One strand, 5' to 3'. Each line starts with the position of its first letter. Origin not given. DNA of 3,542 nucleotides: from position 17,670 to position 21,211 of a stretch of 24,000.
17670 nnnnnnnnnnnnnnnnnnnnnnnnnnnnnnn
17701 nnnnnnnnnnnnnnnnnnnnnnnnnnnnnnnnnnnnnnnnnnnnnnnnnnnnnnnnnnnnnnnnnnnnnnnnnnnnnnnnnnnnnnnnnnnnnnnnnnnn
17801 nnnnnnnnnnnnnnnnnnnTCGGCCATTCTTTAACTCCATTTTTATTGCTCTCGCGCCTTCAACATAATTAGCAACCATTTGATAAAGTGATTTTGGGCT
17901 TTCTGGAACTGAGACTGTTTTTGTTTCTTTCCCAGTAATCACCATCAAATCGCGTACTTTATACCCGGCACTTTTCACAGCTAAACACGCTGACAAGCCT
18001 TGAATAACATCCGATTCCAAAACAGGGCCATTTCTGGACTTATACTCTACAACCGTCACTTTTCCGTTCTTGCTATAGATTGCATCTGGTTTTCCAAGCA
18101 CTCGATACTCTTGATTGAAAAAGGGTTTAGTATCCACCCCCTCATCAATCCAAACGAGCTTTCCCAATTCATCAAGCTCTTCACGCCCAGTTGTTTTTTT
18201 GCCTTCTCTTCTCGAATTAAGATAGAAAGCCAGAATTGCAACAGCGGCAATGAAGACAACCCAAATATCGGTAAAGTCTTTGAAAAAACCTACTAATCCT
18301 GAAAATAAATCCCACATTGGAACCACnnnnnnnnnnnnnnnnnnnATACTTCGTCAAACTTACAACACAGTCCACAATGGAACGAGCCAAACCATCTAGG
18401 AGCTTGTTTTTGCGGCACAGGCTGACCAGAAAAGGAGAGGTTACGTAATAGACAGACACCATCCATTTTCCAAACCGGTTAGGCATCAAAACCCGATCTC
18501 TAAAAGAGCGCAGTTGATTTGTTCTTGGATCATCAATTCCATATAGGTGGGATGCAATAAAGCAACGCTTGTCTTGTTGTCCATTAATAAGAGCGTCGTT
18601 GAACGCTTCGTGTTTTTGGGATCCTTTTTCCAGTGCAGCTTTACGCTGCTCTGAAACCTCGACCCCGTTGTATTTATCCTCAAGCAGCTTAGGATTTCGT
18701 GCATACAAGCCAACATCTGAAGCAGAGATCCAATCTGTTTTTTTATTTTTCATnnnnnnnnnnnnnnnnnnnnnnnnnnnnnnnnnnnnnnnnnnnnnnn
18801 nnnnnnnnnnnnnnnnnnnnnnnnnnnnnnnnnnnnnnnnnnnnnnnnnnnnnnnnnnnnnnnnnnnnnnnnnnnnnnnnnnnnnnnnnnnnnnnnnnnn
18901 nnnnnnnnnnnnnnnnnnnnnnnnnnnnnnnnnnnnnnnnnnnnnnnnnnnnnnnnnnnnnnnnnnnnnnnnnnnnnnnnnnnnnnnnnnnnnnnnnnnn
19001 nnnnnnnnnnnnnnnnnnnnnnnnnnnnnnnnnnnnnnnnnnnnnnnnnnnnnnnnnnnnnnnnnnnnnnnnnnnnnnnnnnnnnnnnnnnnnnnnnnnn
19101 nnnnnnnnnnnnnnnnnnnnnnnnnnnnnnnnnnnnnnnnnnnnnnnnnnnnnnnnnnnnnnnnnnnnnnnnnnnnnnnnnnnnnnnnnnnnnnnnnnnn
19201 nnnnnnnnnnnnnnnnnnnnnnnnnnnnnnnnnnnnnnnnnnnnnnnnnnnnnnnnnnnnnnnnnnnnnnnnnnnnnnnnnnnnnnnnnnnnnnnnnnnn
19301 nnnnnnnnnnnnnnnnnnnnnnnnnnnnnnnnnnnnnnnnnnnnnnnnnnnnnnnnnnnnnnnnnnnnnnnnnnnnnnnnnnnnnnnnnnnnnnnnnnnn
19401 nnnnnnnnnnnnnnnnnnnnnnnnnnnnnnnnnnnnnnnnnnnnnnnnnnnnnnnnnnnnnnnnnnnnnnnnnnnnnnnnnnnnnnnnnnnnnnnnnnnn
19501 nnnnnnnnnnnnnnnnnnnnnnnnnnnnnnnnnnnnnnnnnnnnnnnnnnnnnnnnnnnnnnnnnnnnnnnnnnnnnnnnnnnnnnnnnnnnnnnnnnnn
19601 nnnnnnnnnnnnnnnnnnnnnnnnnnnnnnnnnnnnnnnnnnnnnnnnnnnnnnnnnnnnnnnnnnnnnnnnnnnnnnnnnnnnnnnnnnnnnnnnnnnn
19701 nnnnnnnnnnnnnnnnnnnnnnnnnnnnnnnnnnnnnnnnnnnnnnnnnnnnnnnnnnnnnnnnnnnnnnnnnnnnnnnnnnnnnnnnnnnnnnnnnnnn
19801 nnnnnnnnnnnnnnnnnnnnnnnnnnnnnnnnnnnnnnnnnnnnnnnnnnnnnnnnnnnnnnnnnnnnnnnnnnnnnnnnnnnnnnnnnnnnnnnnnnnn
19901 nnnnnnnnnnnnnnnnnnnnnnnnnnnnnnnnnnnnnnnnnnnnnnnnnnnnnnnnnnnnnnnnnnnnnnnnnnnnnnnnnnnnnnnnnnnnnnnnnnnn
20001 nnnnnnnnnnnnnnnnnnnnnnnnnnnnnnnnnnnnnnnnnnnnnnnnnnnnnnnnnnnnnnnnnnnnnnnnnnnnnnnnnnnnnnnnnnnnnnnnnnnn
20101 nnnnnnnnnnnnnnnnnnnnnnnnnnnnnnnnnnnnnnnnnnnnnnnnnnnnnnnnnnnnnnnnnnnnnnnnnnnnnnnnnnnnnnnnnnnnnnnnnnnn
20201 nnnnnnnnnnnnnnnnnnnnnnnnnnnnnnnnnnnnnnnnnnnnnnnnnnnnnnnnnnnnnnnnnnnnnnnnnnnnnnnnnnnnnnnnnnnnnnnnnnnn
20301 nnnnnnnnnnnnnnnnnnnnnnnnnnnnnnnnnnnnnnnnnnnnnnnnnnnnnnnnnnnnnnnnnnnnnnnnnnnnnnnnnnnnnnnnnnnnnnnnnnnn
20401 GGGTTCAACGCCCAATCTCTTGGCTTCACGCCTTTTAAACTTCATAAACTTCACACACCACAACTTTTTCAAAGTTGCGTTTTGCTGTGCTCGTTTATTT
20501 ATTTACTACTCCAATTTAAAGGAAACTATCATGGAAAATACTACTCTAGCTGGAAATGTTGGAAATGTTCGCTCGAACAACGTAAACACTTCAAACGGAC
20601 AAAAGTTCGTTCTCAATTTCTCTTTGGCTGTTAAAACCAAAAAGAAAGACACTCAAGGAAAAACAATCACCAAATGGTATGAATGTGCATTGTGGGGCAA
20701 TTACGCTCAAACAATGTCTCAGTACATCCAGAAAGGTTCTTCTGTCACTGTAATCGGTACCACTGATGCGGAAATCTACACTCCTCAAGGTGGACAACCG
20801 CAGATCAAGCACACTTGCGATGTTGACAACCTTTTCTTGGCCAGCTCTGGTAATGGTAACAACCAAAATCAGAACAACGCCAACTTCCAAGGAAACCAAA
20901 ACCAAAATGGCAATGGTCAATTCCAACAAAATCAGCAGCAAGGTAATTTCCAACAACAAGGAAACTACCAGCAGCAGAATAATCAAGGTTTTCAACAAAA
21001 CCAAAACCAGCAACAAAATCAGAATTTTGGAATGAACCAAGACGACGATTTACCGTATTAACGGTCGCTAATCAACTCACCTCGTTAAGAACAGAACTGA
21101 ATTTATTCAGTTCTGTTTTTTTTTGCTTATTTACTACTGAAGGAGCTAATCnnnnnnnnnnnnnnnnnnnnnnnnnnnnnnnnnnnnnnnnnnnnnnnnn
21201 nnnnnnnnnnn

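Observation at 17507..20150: Tightly coupled four-gene minus-strand operon of unknown function in the ICE cargo slot: candidate undescribed defence or membrane-effector system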

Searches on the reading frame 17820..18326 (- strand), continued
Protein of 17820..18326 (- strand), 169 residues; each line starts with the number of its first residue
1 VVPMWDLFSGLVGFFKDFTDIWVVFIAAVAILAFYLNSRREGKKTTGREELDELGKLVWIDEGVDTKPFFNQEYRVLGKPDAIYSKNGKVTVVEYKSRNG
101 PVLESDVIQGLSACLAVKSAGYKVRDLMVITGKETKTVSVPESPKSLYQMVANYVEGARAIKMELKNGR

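Call 108: find_encoding_contigs(protein=P0360, flank=8000, max_places=2)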
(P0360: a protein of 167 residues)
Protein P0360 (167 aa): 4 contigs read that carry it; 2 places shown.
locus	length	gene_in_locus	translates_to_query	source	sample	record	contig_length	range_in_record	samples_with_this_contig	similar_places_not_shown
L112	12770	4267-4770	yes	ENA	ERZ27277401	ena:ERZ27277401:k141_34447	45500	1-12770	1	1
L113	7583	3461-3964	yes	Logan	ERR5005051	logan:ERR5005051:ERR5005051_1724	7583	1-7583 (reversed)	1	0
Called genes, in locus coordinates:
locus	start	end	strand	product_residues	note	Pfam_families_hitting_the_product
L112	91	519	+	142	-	-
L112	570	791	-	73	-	-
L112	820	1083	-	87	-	-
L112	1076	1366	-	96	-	-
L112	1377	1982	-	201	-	-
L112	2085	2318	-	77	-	-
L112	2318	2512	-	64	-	-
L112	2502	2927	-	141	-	-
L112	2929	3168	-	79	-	PF02599:CsrA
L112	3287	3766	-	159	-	-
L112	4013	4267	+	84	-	-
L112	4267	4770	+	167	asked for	-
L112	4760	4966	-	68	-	-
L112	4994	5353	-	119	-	-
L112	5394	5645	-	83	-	-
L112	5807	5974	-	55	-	-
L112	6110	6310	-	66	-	-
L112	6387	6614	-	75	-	-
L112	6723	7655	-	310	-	PF08401:ArdcN, PF18818:MPTase-PolyVal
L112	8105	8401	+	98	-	-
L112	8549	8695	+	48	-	-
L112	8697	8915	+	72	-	-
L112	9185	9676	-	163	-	-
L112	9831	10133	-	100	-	-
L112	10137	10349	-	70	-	-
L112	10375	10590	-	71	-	-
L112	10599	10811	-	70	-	-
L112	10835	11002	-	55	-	-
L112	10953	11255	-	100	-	-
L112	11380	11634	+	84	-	-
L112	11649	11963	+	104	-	-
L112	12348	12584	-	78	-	-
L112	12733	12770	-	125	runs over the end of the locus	-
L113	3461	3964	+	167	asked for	-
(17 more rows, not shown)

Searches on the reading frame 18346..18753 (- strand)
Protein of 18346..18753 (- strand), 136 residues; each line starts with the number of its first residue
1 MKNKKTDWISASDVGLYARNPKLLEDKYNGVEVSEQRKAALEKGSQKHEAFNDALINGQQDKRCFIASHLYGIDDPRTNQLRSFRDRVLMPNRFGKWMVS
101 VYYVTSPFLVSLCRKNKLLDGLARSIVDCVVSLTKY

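Call 3: search_protein_families(library=pfam, proteins=[window:18346-18753:-], max_evalue=1)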
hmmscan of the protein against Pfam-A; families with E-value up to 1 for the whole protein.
window:18346-18753:- (136 aa): 0 families

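Call 4: search_protein_families(library=padloc, proteins=[window:18346-18753:-], max_evalue=1)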
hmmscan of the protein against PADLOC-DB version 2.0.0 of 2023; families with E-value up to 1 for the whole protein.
window:18346-18753:- (136 aa): 0 families

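Call 5: search_protein_families(library=ncbifam, proteins=[window:18346-18753:-], max_evalue=1)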
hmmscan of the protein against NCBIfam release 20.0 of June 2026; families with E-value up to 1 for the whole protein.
window:18346-18753:- (136 aa): 1 family
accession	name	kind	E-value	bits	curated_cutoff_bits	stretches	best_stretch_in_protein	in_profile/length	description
NF041770.1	CFI_box_CTERM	domain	1.1e-19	70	40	1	64-130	1-68/69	CFI-box-CTERM domain-containing protein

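Call 38: find_homologous_proteins(query=A2, max_evalue=0.001)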
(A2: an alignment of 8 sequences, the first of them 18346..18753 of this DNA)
Query A2 (8 sequences) (136 aa, profile of the alignment): 159 proteins with E <= 0.001 among 2047 candidates; the best 120 are listed.
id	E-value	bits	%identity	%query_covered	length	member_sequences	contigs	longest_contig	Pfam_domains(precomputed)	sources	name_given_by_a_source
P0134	1.8e-63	230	44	96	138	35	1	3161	-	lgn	-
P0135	1.6e-62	227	42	93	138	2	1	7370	-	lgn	-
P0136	2.2e-62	227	40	93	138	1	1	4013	-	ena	-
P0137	3.3e-62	226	40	93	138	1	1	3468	-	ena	-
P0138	3.6e-62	226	40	93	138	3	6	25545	-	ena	-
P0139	4.1e-62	226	40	93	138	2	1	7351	-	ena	-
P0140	1.0e-61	225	40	93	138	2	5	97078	-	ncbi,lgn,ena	-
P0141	2.8e-61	223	39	93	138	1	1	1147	-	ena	-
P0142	6.8e-61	222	40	93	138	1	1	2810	-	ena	-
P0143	1.4e-60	221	41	91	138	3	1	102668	-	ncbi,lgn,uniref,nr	ncbi:CFI-box-CTERM domain-containing protein [Microbulbifer sp. THAF38]|uniref:CFI-box-CTERM domain-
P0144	8.0e-60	219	45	96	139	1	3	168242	-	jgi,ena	-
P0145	3.1e-59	217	36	96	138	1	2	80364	-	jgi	jgi:hypothetical protein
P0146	7.3e-59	215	47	96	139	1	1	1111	-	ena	-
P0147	2.5e-58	214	47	93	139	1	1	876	-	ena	-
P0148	2.6e-58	214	48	94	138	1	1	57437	-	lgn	-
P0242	6.9e-42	160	54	97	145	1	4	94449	-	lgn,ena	-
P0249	6.0e-34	135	36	98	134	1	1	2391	-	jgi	jgi:hypothetical protein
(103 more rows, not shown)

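Call 41: find_encoding_contigs(protein=P0242, flank=10000, max_places=1)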
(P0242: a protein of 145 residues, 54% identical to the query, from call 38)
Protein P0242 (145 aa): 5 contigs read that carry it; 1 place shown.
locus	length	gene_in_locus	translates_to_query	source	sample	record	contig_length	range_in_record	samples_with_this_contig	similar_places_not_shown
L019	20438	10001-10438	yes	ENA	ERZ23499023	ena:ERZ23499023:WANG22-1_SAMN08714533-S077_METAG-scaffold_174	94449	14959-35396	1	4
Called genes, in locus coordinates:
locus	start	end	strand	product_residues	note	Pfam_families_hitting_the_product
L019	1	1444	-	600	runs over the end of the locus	PF00092:VWA, PF13519:VWA_2 (weak), PF11775:CobT_C (weak)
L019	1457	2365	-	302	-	PF11348:DUF3150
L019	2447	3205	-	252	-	-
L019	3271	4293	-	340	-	PF07728:AAA_5, PF08406:CbbQ_C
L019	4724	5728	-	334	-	PF09588:YqaJ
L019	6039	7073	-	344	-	PF03837:RecT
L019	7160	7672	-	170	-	PF00436:SSB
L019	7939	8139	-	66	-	-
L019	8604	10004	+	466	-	PF01564:Spermine_synth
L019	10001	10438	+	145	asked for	-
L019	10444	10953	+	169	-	-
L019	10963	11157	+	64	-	-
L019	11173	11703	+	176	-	-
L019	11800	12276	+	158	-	-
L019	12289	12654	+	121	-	-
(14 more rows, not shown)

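Call 42: find_encoding_contigs(protein=P0249, flank=10000, max_places=1)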
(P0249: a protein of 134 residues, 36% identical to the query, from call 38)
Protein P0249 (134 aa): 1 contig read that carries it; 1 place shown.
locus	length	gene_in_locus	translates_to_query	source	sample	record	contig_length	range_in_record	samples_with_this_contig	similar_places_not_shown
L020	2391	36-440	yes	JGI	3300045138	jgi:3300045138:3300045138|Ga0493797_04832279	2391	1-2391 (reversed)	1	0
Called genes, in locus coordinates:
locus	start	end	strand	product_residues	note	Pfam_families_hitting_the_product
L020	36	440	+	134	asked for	-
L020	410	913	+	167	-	-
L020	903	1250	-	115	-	-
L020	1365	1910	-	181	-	PF13505:OMP_b-brl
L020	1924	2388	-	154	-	PF00072:Response_reg (faint)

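Call 87: search_protein_families(library=phrogs, proteins=[window:18346-18753:-], max_evalue=0.01)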
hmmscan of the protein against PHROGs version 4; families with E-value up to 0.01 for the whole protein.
window:18346-18753:- (136 aa): 0 families

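Call 113: search_protein_families(library=padloc, alignment_id=A8, max_evalue=1)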
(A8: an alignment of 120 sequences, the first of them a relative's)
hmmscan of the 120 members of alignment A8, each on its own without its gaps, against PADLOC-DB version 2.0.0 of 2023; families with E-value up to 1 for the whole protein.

A. member 1, P0134 (138 aa): 1 family
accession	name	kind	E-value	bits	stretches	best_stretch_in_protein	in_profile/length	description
PDLC00059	DruK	-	0.019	12.1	1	5-57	4-54/326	PD-(D/E)XK nuclease superfamily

B. families by the number of members that match (of 120 scanned): 11 families
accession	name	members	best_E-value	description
PDLC00059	DruK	27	0.00065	PD-(D/E)XK nuclease superfamily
PDLC00943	Cas4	22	0.00092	CRISPR-associated protein Cas4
PDLC01615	Cas4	3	0.0019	"CAS-I,CAS-II,CAS-III,CAS-IV,CAS-V,CAS-VI; acquisition_associated"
PDLC02834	DpdD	2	0.016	DpdD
PDLC01463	Cas4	2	0.016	"CAS-I,CAS-II,CAS-III,CAS-IV,CAS-V,CAS-VI; acquisition_associated"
PDLC01447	Cas4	2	0.017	"CAS-I,CAS-II,CAS-III,CAS-IV,CAS-V,CAS-VI; acquisition_associated"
PDLC02084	Cas4a1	1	0.00092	-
PDLC02023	Cas10_Id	1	0.007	-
PDLC01250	Cas4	1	0.0075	"CAS-I,CAS-II,CAS-III,CAS-IV,CAS-V,CAS-VI; acquisition_associated"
PDLC04267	PDC-M01B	1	0.0075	-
PDLC02034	Cas4d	1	0.036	-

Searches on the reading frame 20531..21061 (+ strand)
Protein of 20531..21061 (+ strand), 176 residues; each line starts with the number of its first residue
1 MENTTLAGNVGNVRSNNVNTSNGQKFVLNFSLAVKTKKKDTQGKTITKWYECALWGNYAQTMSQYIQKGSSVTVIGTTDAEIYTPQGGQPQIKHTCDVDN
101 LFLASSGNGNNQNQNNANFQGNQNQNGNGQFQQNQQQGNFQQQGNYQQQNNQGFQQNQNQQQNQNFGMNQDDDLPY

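Call 24: search_protein_families(library=ncbifam, proteins=[window:20531-21061:+], max_evalue=0.001)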
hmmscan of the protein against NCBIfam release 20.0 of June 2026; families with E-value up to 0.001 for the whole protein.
window:20531-21061:+ (176 aa): 14 families
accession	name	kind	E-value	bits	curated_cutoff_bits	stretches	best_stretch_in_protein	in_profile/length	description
TIGR00621.2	ssb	subfamily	4.6e-20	72.6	53.95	1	6-176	9-165/165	single-stranded DNA-binding protein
NF004948.0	PRK06293.1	equivalog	4.2e-18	65.8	156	1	17-162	16-156/161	single-stranded DNA-binding protein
NF006533.0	PRK09010.1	subfamily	1.2e-12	48.1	260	1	5-176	10-177/177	single-stranded DNA-binding protein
NF006297.0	PRK08486.1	equivalog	1.9e-12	47.7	212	1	30-166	29-170/182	single-stranded DNA-binding protein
NF005406.0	PRK06958.1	subfamily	2.4e-12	47.7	252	1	26-176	27-182/182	single-stranded DNA-binding protein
NF005674.0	PRK07459.1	equivalog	1.2e-10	41.3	161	1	5-119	7-116/121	single-stranded DNA-binding protein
NF006445.0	PRK08763.1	subfamily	3.8e-08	33.7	246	1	5-176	9-164/164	single-stranded DNA-binding protein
NF004357.0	PRK05733.1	subfamily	1.4e-07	31.7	241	1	6-176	10-172/172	single-stranded DNA-binding protein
NF005579.0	PRK07274.1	equivalog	6.8e-07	29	169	1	16-85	15-84/131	single-stranded DNA-binding protein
NF005580.0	PRK07275.1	subfamily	9.1e-06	25.9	254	1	14-145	13-145/162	single-stranded DNA-binding protein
NF005241.0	PRK06751.1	equivalog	2e-05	24.8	313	1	20-176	20-173/173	single-stranded DNA-binding protein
NF005851.0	PRK07772.1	subfamily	5.7e-05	23.4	194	1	10-164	10-171/191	single-stranded DNA-binding protein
NF004972.0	PRK06341.1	equivalog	0.00057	19.9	254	0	6-176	10-166/166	single-stranded DNA-binding protein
NF005242.0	PRK06752.1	equivalog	0.0006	20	189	0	31-89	30-88/112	single-stranded DNA-binding protein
